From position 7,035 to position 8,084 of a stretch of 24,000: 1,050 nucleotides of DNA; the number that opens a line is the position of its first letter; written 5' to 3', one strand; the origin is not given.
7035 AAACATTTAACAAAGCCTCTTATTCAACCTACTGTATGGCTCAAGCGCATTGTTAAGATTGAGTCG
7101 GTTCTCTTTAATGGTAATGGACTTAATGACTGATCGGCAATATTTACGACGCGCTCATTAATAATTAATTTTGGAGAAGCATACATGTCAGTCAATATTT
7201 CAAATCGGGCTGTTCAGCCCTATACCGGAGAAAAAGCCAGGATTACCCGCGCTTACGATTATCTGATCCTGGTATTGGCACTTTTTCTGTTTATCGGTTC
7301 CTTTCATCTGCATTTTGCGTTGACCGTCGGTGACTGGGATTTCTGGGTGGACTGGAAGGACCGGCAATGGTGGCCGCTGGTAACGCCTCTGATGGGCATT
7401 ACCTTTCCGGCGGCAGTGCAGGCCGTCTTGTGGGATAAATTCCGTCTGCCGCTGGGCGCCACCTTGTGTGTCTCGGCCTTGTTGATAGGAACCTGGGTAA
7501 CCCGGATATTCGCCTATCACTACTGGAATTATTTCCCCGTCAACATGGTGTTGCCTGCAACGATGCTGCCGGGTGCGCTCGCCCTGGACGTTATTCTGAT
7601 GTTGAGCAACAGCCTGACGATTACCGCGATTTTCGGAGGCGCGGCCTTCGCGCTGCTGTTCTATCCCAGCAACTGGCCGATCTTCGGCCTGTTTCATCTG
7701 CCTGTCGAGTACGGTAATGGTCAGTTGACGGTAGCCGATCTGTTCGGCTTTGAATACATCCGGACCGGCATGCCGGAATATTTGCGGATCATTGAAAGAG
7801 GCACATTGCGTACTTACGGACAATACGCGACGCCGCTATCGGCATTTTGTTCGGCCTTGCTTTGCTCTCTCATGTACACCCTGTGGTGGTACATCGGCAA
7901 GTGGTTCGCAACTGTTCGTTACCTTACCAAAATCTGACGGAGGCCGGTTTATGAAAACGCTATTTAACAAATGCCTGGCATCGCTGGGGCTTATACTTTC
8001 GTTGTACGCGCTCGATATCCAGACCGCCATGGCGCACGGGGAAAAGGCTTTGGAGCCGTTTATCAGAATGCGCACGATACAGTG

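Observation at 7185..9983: pxmABC-type divergent copper monooxygenase operon with all copper-site ligands intact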

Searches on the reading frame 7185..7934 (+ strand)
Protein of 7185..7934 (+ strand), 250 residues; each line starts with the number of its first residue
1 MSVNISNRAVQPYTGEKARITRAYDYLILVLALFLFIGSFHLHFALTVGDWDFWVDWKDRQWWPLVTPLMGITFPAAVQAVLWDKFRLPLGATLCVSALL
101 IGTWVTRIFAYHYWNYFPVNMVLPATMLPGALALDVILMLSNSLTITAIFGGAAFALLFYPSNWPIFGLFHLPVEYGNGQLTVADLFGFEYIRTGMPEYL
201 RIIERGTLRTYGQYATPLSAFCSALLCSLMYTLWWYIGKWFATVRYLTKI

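Call 4: search_protein_families(library=pfam, proteins=[window:7185-7934:+])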
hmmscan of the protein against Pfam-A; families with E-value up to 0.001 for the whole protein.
window:7185-7934:+ (250 aa): 1 family
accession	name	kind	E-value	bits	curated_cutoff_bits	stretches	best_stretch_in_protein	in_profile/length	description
PF02461.21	AMO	-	4.2e-121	403.8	27.5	1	15-247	5-237/238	Ammonia monooxygenase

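Call 5: search_protein_families(library=ncbifam, proteins=[window:7185-7934:+])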
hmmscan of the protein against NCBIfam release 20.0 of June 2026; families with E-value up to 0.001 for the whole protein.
window:7185-7934:+ (250 aa): 2 families
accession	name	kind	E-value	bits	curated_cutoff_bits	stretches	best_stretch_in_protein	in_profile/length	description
NF041557.1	AmoA_BACT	equivalog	5.5e-113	376.5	290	1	16-247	2-233/234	bacterial ammonia monooxygenase, subunit AmoA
TIGR03080.1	CH4_NH3mon_ox_A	equivalog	8.2e-92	307.4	318.15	1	15-243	11-239/243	methane monooxygenase/ammonia monooxygenase subunit A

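Call 7: find_homologous_proteins(query=window:7185-7934:+)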
Query window:7185-7934:+ (250 aa): 570 proteins with E <= 0.001 among 1627 candidates; the best 120 are listed.
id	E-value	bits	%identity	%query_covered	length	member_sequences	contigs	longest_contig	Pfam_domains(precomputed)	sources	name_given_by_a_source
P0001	6.1e-152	523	89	100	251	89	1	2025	PF02461.22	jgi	-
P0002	6.8e-152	522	89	100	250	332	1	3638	PF02461.22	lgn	-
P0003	3.2e-149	514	87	100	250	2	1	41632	PF02461.22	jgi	jgi:methane/ammonia monooxygenase subunit A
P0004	5.3e-145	500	88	96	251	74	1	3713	PF02461.22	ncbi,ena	-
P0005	1.0e-143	496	85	100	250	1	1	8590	PF02461.22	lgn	-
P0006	1.2e-142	492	83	100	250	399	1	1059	PF02461.22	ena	-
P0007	3.8e-142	490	82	100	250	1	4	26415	PF02461.22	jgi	jgi:methane/ammonia monooxygenase subunit A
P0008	1.6e-141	488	83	100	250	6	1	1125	PF02461.22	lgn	-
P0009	3.1e-140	484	80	100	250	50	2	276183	PF02461.22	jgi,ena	jgi:methane/ammonia monooxygenase subunit A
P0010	1.6e-139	482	81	100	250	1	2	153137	PF02461.22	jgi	jgi:methane/ammonia monooxygenase subunit A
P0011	4.7e-138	477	79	100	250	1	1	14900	PF02461.22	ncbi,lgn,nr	ncbi:MAG: methane monooxygenase/ammonia monooxygenase subunit A [Methylococcaceae bacterium]|nr:MAG:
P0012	6.7e-137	473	83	96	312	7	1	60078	PF02461.22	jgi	jgi:methane/ammonia monooxygenase subunit A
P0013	1.6e-136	472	80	100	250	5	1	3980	PF02461.22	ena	-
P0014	3.4e-136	471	79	100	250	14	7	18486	PF02461.22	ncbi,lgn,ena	-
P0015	5.2e-136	470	80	100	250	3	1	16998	PF02461.22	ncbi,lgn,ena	-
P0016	1.2e-135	469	83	96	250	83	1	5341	PF02461.22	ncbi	-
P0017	1.3e-135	469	80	100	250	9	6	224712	PF02461.22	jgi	-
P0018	2.7e-135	468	80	100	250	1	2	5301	PF02461.22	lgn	-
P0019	4.1e-135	467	78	100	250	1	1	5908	PF02461.22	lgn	-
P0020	5.0e-135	467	83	96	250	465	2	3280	PF02461.22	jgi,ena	jgi:methane/ammonia monooxygenase subunit A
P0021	1.4e-133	462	80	100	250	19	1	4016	PF02461.22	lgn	-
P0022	2.2e-132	458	81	96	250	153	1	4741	PF02461.22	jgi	-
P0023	2.2e-130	452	82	100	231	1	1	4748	PF02461.22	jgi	jgi:methane/ammonia monooxygenase subunit A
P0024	7.3e-130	450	78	98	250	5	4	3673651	PF02461.22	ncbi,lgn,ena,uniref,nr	ncbi:methane monooxygenase/ammonia monooxygenase subunit A [Methylomonas paludis]|uniref:Methane mon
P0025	1.7e-110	387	70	97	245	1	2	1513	PF02461.22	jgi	jgi:methane/ammonia monooxygenase subunit A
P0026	4.3e-109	382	69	94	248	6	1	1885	PF02461.22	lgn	-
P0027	2.2e-108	380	70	94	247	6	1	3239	PF02461.22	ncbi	-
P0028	1.3e-106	374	69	94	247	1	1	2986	PF02461.22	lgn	-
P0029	1.6e-106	374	69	94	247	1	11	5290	PF02461.22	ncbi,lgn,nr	ncbi:MAG: methane monooxygenase/ammonia monooxygenase subunit A [Pseudomonadales bacterium]|nr:metha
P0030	3.2e-106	373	68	95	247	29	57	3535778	PF02461.22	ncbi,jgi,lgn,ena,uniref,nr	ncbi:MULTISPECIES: bacterial ammonia monooxygenase, subunit AmoA [Methylomonas]|jgi:methane/ammonia 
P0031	4.2e-106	372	67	98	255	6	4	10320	PF02461.22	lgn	-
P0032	5.4e-106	372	67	94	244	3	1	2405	PF02461.22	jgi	jgi:methane/ammonia monooxygenase subunit A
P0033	1.2e-104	368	69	94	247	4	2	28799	PF02461.22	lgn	-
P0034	1.3e-103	364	91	68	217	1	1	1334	PF02461.22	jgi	-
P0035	1.3e-101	357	90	68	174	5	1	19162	PF02461.22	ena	-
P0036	1.8e-97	344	64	94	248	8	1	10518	PF02461.22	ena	-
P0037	3.8e-97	343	63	95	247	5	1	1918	PF02461.22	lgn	-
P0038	2.9e-96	340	80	74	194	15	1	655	PF02461.22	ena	-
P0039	5.3e-96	339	60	98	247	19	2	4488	PF02461.22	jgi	jgi:methane/ammonia monooxygenase subunit A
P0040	7.7e-96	339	83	70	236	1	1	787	PF02461.22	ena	-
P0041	8.0e-96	339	60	94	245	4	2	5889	PF02461.22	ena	-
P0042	1.7e-94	334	84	69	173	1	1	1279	PF02461.22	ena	-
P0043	1.9e-94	334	80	72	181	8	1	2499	PF02461.22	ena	-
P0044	1.2e-93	331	61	94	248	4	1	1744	PF02461.22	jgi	jgi:methane/ammonia monooxygenase subunit A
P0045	1.6e-92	328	70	82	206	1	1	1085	PF02461.22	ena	-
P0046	2.0e-92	327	58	98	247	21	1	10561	PF02461.22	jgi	jgi:methane/ammonia monooxygenase subunit A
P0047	2.7e-87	311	85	63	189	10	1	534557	PF02461.22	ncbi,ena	-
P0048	7.8e-87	309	52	98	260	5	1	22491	PF02461.22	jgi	-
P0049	3.4e-86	307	56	94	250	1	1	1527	PF02461.22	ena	-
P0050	6.1e-86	306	57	93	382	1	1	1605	PF02461.22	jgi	jgi:methane/ammonia monooxygenase subunit A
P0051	1.5e-85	305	53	97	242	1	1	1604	PF02461.22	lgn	-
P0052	4.9e-85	303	51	98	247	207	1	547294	PF02461.22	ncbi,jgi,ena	jgi:methane/ammonia monooxygenase subunit A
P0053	6.5e-85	303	53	97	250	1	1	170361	PF02461.22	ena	-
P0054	7.5e-85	303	54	98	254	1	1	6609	PF02461.22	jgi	jgi:methane/ammonia monooxygenase subunit A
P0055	7.9e-85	302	51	99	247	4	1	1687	PF02461.22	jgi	jgi:methane/ammonia monooxygenase subunit A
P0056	1.0e-84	302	54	94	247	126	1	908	PF02461.22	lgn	-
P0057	1.0e-84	302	51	99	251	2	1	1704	PF02461.22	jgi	-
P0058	1.3e-84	302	51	99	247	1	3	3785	PF02461.22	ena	-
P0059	1.5e-84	302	53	96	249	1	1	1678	PF02461.22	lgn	-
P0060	2.0e-84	301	52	94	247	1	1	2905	PF02461.22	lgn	-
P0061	3.0e-84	301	51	99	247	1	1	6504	PF02461.22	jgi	jgi:methane/ammonia monooxygenase subunit A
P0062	4.1e-84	300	51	99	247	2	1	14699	PF02461.22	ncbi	-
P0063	4.5e-84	300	51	97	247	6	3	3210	PF02461.22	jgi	jgi:methane/ammonia monooxygenase subunit A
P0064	5.7e-84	300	51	100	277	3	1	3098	PF02461.22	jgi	-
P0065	6.2e-84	300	50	98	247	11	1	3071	PF02461.22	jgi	-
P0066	6.3e-84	300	50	96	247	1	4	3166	PF02461.22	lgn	-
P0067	6.3e-84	300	51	98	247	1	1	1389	PF02461.22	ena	-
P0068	1.0e-83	299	51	97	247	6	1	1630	PF02461.22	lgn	-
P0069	1.1e-83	299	55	93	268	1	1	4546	PF02461.22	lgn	-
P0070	1.3e-83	299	54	94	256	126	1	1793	PF02461.22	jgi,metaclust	metaclust:\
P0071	1.7e-83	298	51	97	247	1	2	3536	PF02461.22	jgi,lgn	-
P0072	1.8e-83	298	54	90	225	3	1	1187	PF02461.22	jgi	jgi:methane/ammonia monooxygenase subunit A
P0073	2.1e-83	298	50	99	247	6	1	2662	PF02461.22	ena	-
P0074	2.3e-83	298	55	96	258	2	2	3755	PF02461.22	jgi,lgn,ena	-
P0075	2.3e-83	298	51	98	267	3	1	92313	PF02461.22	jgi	jgi:methane/ammonia monooxygenase subunit A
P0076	2.5e-83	298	50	99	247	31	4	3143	PF02461.22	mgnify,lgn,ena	mgnify:FL=1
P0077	3.7e-83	297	50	97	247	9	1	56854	PF02461.22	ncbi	ncbi:MAG: bacterial ammonia monooxygenase, subunit AmoA [Gammaproteobacteria bacterium]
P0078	3.9e-83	297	51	99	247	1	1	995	PF02461.22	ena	-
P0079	3.9e-83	297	54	92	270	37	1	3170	PF02461.22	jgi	-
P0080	7.5e-83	296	51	100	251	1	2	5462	PF02461.22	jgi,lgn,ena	-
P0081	7.6e-83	296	52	98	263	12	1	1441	PF02461.22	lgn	-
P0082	8.4e-83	296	55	90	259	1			PF02461.22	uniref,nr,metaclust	uniref:AmoA-like protein n=1 Tax=uncultured prokaryote TaxID=198431 RepID=K7SJW6_9ZZZZ|nr:AmoA-like 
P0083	8.4e-83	296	52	94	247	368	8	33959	PF02461.22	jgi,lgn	jgi:methane/ammonia monooxygenase subunit A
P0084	1.1e-82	295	51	98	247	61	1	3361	PF02461.22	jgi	jgi:methane/ammonia monooxygenase subunit A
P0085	1.1e-82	295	52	94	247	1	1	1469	PF02461.22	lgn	-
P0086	1.2e-82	295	51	94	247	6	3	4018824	PF02461.22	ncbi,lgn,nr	ncbi:bacterial ammonia monooxygenase, subunit AmoA [Methylogaea oryzae]|nr:bacterial ammonia monooxy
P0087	1.2e-82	295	51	100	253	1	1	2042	PF02461.22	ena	-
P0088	1.8e-82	295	52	99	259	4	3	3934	PF02461.22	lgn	-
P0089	2.0e-82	295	53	94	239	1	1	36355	PF02461.22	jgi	jgi:methane/ammonia monooxygenase subunit A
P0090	2.2e-82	294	49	97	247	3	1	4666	PF02461.22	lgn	-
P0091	4.9e-82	293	50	99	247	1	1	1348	PF02461.22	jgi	-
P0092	6.0e-82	293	53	96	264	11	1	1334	PF02461.22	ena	-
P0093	1.5e-81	292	55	89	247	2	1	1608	PF02461.22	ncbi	-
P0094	1.7e-81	292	53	93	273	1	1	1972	PF02461.22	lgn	-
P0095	1.8e-81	291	51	98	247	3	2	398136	PF02461.22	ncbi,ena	ncbi:MAG: bacterial ammonia monooxygenase, subunit AmoA [Methylococcales bacterium]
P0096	2.1e-81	291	50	98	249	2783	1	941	PF02461.22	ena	-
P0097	2.3e-81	291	53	94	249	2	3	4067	PF02461.22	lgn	-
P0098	3.0e-81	291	55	90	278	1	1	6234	PF02461.22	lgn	-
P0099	4.9e-81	290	55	92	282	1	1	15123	PF02461.22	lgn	-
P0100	5.1e-81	290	51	96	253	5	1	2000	PF02461.22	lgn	-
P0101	5.2e-81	290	49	99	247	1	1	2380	PF02461.22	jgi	jgi:methane/ammonia monooxygenase subunit A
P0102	7.5e-81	289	49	99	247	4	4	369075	PF02461.22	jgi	jgi:methane/ammonia monooxygenase subunit A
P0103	8.6e-81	289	51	97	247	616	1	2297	PF02461.22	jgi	-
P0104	9.9e-81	289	53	95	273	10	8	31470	PF02461.22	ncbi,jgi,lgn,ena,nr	ncbi:MAG: methane monooxygenase/ammonia monooxygenase subunit A [Gammaproteobacteria bacterium]|nr:m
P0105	1.2e-80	289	51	94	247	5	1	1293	PF02461.22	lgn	-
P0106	1.5e-80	288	53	95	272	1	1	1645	PF02461.22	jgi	jgi:methane/ammonia monooxygenase subunit A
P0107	1.7e-80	288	50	98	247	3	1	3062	PF02461.22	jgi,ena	-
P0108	2.4e-80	288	53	92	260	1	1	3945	PF02461.22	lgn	-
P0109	3.0e-80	287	51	95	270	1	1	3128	PF02461.22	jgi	jgi:methane/ammonia monooxygenase subunit A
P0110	4.6e-80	287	52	97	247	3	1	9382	PF02461.22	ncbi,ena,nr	ncbi:MAG TPA: methane monooxygenase/ammonia monooxygenase subunit A [Porticoccaceae bacterium]|nr:me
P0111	6.1e-80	286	50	99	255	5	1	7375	PF02461.22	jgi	jgi:methane/ammonia monooxygenase subunit A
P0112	1.0e-79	286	51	94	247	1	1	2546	PF02461.22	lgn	-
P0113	1.1e-79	286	52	94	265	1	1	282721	PF02461.22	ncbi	-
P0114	1.6e-79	285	55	90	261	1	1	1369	PF02461.22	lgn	-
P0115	1.7e-79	285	53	91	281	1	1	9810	PF02461.22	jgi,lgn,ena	-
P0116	2.2e-79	285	49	98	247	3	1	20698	PF02461.22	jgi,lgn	-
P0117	2.4e-79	284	54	90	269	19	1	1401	PF02461.22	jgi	jgi:methane/ammonia monooxygenase subunit A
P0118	2.8e-79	284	53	94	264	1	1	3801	PF02461.22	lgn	-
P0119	2.8e-79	284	48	98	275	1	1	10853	PF02461.22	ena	-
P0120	3.3e-79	284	54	92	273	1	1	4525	PF02461.22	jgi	jgi:methane/ammonia monooxygenase subunit A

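Call 10: search_solved_structures(query=window:7185-7934:+, show_alignments=2)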
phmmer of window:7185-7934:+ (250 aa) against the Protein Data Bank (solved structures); distinct sequences matched with E-value up to 0.001: 12.
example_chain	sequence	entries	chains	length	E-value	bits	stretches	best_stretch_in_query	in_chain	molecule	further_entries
6cxh_B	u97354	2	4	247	1.2e-89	303.4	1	14-247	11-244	Particulate methane monooxygenase, A subunit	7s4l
1yew_B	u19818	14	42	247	5.9e-86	291.3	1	10-248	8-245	particulate methane monooxygenase, A subunit | Methane monooxygenase subunit A2 | Particulate methane monooxygenase beta subunit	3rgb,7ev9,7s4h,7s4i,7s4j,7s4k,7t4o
11ll_Ca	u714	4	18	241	1.7e-85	289.8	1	15-247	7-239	Particulate methane monooxygenase beta subunit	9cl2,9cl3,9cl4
8sqw_B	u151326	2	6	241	1.9e-85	289.7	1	15-248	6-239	Particulate methane monooxygenase beta subunit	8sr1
9cl1_Ca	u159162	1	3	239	2.6e-85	289.2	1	16-248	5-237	Particulate methane monooxygenase beta subunit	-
9pxf_D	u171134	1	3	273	3e-80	272.6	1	16-247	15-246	Ammonia monooxygenase subunit A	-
3chx_B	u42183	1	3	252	7.6e-80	271.3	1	8-250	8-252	PmoA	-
9cl6_B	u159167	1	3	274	9.3e-80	271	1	16-247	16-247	Ammonia monooxygenase alpha subunit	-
9leg_A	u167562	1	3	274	2.4e-79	269.7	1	16-247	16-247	Ammonia monooxygenase subunit A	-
4phz_B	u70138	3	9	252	1.3e-78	267.3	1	4-247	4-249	Particulate methane monooxygenase subunit A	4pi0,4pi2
3rfr_J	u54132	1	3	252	3.7e-78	265.7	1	4-248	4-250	PmoA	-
7s4m_F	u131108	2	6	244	2.1e-77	263.3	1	15-247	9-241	Particulate methane monooxygenase beta subunit | Methane monooxygenase/ammonia monooxygenase subunit A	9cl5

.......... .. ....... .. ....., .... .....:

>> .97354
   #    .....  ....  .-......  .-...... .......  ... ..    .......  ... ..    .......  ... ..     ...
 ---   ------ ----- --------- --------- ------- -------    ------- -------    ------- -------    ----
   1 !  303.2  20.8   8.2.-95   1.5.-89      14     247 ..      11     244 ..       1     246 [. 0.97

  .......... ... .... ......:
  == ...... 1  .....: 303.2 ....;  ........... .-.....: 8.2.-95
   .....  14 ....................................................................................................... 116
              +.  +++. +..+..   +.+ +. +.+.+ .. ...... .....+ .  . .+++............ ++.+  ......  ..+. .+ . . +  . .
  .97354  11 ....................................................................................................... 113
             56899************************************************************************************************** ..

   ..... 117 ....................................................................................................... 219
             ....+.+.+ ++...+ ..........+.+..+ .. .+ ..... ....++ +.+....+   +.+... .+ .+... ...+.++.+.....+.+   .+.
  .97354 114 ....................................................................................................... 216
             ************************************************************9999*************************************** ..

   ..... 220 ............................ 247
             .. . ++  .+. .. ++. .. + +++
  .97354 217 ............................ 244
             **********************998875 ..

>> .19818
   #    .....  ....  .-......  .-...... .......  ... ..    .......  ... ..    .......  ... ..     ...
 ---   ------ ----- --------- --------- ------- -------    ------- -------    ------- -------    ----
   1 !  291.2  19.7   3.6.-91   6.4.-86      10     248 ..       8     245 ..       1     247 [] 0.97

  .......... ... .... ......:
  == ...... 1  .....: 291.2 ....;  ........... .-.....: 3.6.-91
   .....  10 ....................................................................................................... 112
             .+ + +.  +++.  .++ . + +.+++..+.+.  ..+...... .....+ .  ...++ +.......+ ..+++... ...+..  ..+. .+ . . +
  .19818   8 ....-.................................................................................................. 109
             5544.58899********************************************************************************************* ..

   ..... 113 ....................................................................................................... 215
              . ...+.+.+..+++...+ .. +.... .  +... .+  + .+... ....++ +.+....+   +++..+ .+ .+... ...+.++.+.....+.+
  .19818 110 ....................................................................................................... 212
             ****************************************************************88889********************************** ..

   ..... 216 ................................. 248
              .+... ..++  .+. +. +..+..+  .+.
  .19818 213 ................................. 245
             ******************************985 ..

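Call 11: find_encoding_contigs(protein=window:7185-7934:+, flank=6000, max_places=4)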
Protein window:7185-7934:+ (250 aa): 3 contigs read that carry it; 1 place shown.
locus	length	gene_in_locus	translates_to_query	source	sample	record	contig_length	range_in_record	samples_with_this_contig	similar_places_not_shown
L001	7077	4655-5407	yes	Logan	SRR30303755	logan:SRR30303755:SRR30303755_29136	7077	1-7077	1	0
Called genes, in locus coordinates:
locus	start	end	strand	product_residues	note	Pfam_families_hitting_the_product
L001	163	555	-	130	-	PF13451:zf_Tbcl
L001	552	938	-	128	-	PF20337:DUF6632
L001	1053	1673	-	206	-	-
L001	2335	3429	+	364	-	PF03022:MRJP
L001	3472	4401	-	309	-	PF00126:HTH_1, PF03466:LysR_substrate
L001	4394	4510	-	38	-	-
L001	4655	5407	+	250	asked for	PF02461:AMO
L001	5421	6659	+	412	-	PF04744:Monooxygenase_B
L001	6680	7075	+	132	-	?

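Call 12: find_encoding_contigs(protein=P0030, flank=5000, max_places=3)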
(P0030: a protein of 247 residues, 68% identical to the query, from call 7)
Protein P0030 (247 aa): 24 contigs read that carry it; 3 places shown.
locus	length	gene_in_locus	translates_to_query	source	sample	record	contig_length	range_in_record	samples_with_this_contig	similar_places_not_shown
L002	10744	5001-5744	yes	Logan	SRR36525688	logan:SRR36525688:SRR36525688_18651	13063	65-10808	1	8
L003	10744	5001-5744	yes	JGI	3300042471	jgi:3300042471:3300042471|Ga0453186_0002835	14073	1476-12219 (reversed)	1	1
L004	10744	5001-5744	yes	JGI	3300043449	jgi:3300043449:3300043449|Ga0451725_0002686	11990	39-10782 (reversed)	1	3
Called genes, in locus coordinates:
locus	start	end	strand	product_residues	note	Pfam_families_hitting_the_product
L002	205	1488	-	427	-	PF03453:MoeA_N, PF00994:MoCF_biosynth, PF03454:MoeA_C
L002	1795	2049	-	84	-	-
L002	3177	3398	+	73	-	-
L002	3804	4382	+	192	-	PF00440:TetR_N, PF16925:TetR_C_13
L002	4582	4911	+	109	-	-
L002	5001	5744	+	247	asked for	PF02461:AMO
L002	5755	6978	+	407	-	PF04744:Monooxygenase_B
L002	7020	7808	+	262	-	PF04896:AmoC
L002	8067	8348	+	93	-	-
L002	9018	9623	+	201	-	-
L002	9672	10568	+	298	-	-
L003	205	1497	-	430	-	PF03453:MoeA_N, PF00994:MoCF_biosynth, PF03454:MoeA_C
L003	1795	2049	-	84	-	-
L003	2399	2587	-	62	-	-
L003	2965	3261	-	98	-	-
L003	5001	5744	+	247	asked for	PF02461:AMO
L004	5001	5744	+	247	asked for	PF02461:AMO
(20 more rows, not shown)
